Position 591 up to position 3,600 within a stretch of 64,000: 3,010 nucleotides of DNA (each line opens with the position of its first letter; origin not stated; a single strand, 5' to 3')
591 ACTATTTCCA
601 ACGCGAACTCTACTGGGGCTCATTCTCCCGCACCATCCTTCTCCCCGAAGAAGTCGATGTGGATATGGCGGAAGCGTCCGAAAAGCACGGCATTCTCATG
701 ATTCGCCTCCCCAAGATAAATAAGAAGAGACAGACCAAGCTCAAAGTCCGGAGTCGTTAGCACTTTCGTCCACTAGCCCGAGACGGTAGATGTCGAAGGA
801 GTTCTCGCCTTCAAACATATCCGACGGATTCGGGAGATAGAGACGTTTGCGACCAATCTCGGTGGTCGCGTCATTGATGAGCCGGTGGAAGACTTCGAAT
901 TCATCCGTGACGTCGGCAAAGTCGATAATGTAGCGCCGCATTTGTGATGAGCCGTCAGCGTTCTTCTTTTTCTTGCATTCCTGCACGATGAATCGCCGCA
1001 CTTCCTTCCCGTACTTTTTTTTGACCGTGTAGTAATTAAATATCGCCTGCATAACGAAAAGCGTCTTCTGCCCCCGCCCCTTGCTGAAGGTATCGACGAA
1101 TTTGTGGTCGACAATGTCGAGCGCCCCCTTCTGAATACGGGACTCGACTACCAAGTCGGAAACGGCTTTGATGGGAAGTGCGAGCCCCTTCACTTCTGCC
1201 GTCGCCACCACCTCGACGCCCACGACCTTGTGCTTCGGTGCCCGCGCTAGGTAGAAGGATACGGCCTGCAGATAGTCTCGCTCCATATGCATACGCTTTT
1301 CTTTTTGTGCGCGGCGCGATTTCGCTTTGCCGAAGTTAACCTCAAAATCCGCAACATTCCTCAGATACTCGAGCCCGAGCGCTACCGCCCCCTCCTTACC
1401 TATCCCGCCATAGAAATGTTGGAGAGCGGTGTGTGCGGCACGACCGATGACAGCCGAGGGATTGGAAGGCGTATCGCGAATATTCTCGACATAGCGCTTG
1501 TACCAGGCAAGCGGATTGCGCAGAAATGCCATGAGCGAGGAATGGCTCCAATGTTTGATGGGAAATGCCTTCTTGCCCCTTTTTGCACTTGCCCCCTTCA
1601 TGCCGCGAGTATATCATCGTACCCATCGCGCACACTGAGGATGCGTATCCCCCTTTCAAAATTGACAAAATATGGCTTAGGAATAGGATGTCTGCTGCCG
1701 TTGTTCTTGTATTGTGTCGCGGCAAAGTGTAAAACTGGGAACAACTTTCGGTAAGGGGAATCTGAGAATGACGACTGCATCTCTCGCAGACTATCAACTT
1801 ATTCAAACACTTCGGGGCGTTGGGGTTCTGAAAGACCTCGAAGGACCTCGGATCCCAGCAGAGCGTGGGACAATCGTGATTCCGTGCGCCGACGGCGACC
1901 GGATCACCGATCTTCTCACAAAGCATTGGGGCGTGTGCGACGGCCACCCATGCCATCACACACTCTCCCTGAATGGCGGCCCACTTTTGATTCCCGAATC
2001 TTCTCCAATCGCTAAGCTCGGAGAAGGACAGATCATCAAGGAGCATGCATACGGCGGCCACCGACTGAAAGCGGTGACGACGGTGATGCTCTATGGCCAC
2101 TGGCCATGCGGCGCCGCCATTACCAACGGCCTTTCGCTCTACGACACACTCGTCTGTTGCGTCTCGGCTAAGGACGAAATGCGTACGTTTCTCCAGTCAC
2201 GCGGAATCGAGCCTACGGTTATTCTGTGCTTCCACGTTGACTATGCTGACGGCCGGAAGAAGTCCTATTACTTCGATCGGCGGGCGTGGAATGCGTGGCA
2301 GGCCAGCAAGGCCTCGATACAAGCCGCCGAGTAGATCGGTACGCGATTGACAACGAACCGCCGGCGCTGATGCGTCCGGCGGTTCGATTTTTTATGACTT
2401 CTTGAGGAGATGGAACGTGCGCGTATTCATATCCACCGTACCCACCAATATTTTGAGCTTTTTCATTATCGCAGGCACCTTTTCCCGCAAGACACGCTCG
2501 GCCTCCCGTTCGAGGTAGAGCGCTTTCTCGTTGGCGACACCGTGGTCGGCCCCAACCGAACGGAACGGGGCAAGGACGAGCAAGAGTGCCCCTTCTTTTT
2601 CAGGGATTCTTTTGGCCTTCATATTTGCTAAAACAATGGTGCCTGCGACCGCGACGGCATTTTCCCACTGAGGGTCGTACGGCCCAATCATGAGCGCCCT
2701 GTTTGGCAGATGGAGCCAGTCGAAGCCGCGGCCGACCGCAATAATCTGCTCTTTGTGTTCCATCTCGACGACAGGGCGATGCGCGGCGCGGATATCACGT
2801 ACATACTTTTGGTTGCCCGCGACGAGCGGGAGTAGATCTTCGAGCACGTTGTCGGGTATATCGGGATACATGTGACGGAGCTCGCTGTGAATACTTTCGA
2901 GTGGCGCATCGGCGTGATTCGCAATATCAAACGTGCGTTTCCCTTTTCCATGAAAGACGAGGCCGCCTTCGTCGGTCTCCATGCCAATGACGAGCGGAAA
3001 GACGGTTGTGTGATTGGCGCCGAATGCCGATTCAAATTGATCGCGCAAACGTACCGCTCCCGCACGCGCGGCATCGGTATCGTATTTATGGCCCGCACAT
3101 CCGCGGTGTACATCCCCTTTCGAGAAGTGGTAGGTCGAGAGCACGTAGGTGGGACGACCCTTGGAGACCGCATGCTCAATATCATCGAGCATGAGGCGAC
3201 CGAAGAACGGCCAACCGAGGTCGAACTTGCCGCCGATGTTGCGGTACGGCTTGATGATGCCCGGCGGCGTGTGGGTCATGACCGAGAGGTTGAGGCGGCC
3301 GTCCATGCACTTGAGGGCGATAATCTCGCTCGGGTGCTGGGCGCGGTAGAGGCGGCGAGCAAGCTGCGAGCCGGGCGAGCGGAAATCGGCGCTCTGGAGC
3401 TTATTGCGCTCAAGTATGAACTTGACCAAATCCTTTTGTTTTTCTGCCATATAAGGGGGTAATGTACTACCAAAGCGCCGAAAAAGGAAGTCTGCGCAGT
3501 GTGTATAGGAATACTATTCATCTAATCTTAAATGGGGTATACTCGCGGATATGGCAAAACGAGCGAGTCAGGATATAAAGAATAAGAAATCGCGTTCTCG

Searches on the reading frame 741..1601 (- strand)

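Call 66: search_protein_families(library=pfam, proteins=[window:741-1601:-], max_evalue=0.0001)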
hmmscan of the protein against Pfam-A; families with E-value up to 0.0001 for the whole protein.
window:741-1601:- (286 aa): 1 family
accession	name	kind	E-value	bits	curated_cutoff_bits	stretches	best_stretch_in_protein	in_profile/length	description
PF12705.13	PDDEXK_1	-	7e-16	59.4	22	1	17-242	1-217/247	PD-(D/E)XK nuclease superfamily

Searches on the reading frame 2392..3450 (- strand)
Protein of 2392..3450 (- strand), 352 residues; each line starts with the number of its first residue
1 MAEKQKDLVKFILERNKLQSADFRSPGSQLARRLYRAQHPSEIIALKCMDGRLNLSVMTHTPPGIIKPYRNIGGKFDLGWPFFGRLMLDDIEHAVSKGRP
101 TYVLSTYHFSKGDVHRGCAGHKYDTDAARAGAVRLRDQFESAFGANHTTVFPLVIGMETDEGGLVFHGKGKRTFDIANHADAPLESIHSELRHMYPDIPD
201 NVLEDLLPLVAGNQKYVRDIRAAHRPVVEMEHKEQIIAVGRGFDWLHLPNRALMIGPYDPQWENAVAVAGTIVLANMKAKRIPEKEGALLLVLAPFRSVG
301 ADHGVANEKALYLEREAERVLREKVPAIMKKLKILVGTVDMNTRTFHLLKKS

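Call 65: search_protein_families(library=pfam, proteins=[window:2392-3450:-], max_evalue=0.0001)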
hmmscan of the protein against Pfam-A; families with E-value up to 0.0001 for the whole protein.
window:2392-3450:- (352 aa): 1 family
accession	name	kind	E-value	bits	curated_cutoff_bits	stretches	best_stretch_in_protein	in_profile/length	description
PF20686.2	CsoSCA_cat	-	3.1e-05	24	21.5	1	104-167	83-150/236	Carboxysome Shell Carbonic Anhydrase, catalytic domain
